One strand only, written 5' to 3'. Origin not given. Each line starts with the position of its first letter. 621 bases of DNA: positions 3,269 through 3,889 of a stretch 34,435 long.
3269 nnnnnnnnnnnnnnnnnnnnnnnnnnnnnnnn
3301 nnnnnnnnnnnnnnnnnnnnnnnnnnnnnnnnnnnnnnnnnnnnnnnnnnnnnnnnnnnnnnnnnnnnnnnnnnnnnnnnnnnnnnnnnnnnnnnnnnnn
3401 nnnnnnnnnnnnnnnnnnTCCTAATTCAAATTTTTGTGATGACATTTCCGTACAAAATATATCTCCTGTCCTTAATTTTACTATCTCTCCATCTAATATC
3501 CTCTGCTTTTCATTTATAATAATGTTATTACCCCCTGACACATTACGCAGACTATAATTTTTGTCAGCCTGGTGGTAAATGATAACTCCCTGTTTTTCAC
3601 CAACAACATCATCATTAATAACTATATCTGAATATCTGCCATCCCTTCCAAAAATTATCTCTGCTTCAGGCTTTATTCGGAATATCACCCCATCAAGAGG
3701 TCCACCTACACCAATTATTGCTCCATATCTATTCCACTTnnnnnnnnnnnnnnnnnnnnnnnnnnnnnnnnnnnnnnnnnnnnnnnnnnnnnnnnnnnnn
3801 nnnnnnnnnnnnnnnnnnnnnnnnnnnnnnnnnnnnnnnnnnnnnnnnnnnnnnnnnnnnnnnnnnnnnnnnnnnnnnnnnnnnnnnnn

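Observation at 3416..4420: Triple fusion: degenerate receiver + LytTR + divergent FHA in one polypeptide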

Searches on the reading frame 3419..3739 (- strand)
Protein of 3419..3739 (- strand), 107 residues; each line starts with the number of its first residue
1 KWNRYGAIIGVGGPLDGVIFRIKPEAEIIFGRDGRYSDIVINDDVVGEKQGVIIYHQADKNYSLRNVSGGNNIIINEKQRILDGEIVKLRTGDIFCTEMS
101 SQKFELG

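Call 49: predict_structure(alignment_id=A3)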
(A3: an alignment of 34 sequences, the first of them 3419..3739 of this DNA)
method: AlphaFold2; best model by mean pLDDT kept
length: 107 residues; sequences in the alignment: 34
mean_pLDDT: 96.0   pTM: 0.87
mean pLDDT of the five models: 96.0, 95.9, 95.1, 94.8, 94.7
residues with pLDDT >= 90: 102; 70-90: 2; 50-70: 3; < 50: 0
segments of 3 or more residues with pLDDT < 50: none
pLDDT, mean of each block of 10 residues (from residue 1): 86 98 97 97 96 97 96 97 98 97 98
secondary structure, 60 per line:
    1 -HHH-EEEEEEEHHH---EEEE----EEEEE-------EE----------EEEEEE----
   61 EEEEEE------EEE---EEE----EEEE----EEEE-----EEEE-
elements in order: E6-12 E19-22 E27-31 E51-56 E61-66 E73-75 E79-81 E86-89 E94-97 E103-106

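Call 52: fold_search(model_id=the predicted structure, library=pdb)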
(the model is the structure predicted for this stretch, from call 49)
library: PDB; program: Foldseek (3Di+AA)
matches with E <= 10: 496; with E <= 0.001: 106
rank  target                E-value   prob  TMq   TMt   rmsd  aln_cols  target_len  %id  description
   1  3gqs_B                2.1e-06  1.00  0.78  0.82   2.4       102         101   19  Crystal structure of the FHA domain of CT664 protein from Chlamydia trachomatis (released 2009-04-07)
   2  4jon_C                3.0e-06  1.00  0.76  0.70   2.3       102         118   19  Crystal structure of a centrosomal protein 170kDa, transcript variant beta (CEP170) from Homo sapiens at 2.15 A resolu (released 2013-04-17)
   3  1uht_MODEL_1_A        3.9e-06  1.00  0.83  0.76   2.4       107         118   20  Solution Structure of The FHA Domain of Arabidopsis thaliana Hypothetical Protein (released 2004-01-10)
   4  6hc0_C                4.4e-06  1.00  0.78  0.80   1.9       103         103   21  Bdellovibrio bacteriovorus DgcB FHA domain, tail complex (released 2019-08-28)
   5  4jon_A                4.6e-06  1.00  0.75  0.67   2.3       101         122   19  Crystal structure of a centrosomal protein 170kDa, transcript variant beta (CEP170) from Homo sapiens at 2.15 A resolu (released 2013-04-17)
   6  3gqs_A                5.4e-06  1.00  0.80  0.85   1.9       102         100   18  Crystal structure of the FHA domain of CT664 protein from Chlamydia trachomatis (released 2009-04-07)
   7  6hc1_A                6.7e-06  1.00  0.78  0.81   1.8       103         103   21  Bdellovibrio bacteriovorus DgcB FHA in complex with phosphorylated N-terminal peptide (released 2019-08-28)
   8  6hc0_D                6.7e-06  1.00  0.78  0.81   1.9       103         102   21  Bdellovibrio bacteriovorus DgcB FHA domain, tail complex (released 2019-08-28)
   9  6hc1_B                6.7e-06  1.00  0.77  0.81   2.0       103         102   20  Bdellovibrio bacteriovorus DgcB FHA in complex with phosphorylated N-terminal peptide (released 2019-08-28)
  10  4jon_E                7.1e-06  1.00  0.77  0.68   1.8       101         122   18  Crystal structure of a centrosomal protein 170kDa, transcript variant beta (CEP170) from Homo sapiens at 2.15 A resolu (released 2013-04-17)
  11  4jon_D                8.8e-06  1.00  0.76  0.69   2.3       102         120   19  Crystal structure of a centrosomal protein 170kDa, transcript variant beta (CEP170) from Homo sapiens at 2.15 A resolu (released 2013-04-17)
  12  8i0p_X                9.2e-06  1.00  0.80  0.57   3.9       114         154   18  The cryo-EM structure of human pre-Bact complex (released 2024-07-31)
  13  8p5x_G                9.7e-06  1.00  0.71  0.74   3.0       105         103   16  Single particle cryo-EM structure of the complex between Corynebacterium glutamicum homohexameric 2-oxoglutarate dehyd (released 2023-08-16)
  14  4jon_B                1.0e-05  1.00  0.76  0.67   2.4       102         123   19  Crystal structure of a centrosomal protein 170kDa, transcript variant beta (CEP170) from Homo sapiens at 2.15 A resolu (released 2013-04-17)
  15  7rj3_B                1.1e-05  1.00  0.76  0.78   2.2       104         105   18  Crystal Structure of the Forkhead Associated (FHA) Domain of the Glycogen Accumulation Regulator (GarA) from Mycobacte (released 2021-07-28)
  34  2ff4_A                3.2e-05  1.00  0.70  0.21   2.7       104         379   20  Mycobacterium tuberculosis EmbR in complex with low affinity phosphopeptide (released 2006-01-24)
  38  6hc0_B                4.6e-05  1.00  0.78  0.79   1.9       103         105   20  Bdellovibrio bacteriovorus DgcB FHA domain, tail complex (released 2019-08-28)
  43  4a0e_A                5.4e-05  1.00  0.63  0.63   3.4       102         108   20  Crystal structure of the cytoplasmic N-terminal domain of Yersinia pestis YscD (released 2012-02-29)
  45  6uid                  5.7e-05  1.00  0.68  0.62   2.8       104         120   15  Structure of the cytoplasmic domain of the T3SS sorting platform protein PscD from P. aeruginosa (released 2020-10-07)
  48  2fez                  7.5e-05  1.00  0.70  0.22   2.7       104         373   20  Mycobacterium tuberculosis EmbR (released 2006-01-24)
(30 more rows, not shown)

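Call 53: search_solved_structures(query=A3, max_evalue=0.001, show_alignments=5)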
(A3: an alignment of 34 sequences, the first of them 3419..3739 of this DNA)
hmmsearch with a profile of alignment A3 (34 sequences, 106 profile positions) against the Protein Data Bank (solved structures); distinct sequences matched with E-value up to 0.001: 44.
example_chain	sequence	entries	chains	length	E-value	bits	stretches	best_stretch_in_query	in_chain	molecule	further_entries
5yyx_A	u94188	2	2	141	3.1e-13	52.6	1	11-101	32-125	Meiosis-specific serine/threonine-protein kinase MEK1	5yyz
3gqs_A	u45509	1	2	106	2.5e-11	46.4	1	8-88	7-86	Adenylate cyclase-like protein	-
2jpe_A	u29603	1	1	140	4.6e-11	45.6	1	16-105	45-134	Nuclear inhibitor of protein phosphatase 1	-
4jon_A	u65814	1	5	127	1.3e-10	44.1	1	24-105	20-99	Centrosomal protein of 170 kDa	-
2n84_A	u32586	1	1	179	1.3e-08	37.7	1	30-105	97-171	Uncharacterized protein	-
1uht_A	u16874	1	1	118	2.6e-08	36.7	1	8-99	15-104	expressed protein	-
2jqj_A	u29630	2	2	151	1.3e-07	34.5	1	17-99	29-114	DNA damage response protein kinase DUN1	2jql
3vpy_A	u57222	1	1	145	3.6e-07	33.1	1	18-105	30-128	FHA domain-containing protein DDL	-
1lgq_A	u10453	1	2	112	6e-07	32.3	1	29-101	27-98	cell cycle checkpoint protein CHFR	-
1lgp_A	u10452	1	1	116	6.6e-07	32.2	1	29-101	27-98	cell cycle checkpoint protein CHFR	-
5z56_X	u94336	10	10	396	8.2e-07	31.9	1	21-105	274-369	Smad nuclear-interacting protein 1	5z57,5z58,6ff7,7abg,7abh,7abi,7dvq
8wwy_A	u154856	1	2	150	8.4e-06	28.7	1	26-99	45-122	TRAF-interacting protein with FHA domain-containing protein A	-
2aff_A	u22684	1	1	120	9.4e-06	28.5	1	28-104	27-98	Antigen KI-67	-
1r21_A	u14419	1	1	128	1.1e-05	28.2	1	28-104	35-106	Antigen Ki-67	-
6l9w_A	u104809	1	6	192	1.5e-05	27.8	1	26-99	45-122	TRAF-interacting protein with FHA domain-containing protein A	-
2fez_A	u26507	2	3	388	4.9e-05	26.2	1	36-105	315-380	Probable regulatory protein embR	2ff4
6hc1_A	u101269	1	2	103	0.00037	23.3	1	15-99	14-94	GGDEF domain protein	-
6hc0_B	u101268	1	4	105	0.0004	23.3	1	15-99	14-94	GGDEF domain protein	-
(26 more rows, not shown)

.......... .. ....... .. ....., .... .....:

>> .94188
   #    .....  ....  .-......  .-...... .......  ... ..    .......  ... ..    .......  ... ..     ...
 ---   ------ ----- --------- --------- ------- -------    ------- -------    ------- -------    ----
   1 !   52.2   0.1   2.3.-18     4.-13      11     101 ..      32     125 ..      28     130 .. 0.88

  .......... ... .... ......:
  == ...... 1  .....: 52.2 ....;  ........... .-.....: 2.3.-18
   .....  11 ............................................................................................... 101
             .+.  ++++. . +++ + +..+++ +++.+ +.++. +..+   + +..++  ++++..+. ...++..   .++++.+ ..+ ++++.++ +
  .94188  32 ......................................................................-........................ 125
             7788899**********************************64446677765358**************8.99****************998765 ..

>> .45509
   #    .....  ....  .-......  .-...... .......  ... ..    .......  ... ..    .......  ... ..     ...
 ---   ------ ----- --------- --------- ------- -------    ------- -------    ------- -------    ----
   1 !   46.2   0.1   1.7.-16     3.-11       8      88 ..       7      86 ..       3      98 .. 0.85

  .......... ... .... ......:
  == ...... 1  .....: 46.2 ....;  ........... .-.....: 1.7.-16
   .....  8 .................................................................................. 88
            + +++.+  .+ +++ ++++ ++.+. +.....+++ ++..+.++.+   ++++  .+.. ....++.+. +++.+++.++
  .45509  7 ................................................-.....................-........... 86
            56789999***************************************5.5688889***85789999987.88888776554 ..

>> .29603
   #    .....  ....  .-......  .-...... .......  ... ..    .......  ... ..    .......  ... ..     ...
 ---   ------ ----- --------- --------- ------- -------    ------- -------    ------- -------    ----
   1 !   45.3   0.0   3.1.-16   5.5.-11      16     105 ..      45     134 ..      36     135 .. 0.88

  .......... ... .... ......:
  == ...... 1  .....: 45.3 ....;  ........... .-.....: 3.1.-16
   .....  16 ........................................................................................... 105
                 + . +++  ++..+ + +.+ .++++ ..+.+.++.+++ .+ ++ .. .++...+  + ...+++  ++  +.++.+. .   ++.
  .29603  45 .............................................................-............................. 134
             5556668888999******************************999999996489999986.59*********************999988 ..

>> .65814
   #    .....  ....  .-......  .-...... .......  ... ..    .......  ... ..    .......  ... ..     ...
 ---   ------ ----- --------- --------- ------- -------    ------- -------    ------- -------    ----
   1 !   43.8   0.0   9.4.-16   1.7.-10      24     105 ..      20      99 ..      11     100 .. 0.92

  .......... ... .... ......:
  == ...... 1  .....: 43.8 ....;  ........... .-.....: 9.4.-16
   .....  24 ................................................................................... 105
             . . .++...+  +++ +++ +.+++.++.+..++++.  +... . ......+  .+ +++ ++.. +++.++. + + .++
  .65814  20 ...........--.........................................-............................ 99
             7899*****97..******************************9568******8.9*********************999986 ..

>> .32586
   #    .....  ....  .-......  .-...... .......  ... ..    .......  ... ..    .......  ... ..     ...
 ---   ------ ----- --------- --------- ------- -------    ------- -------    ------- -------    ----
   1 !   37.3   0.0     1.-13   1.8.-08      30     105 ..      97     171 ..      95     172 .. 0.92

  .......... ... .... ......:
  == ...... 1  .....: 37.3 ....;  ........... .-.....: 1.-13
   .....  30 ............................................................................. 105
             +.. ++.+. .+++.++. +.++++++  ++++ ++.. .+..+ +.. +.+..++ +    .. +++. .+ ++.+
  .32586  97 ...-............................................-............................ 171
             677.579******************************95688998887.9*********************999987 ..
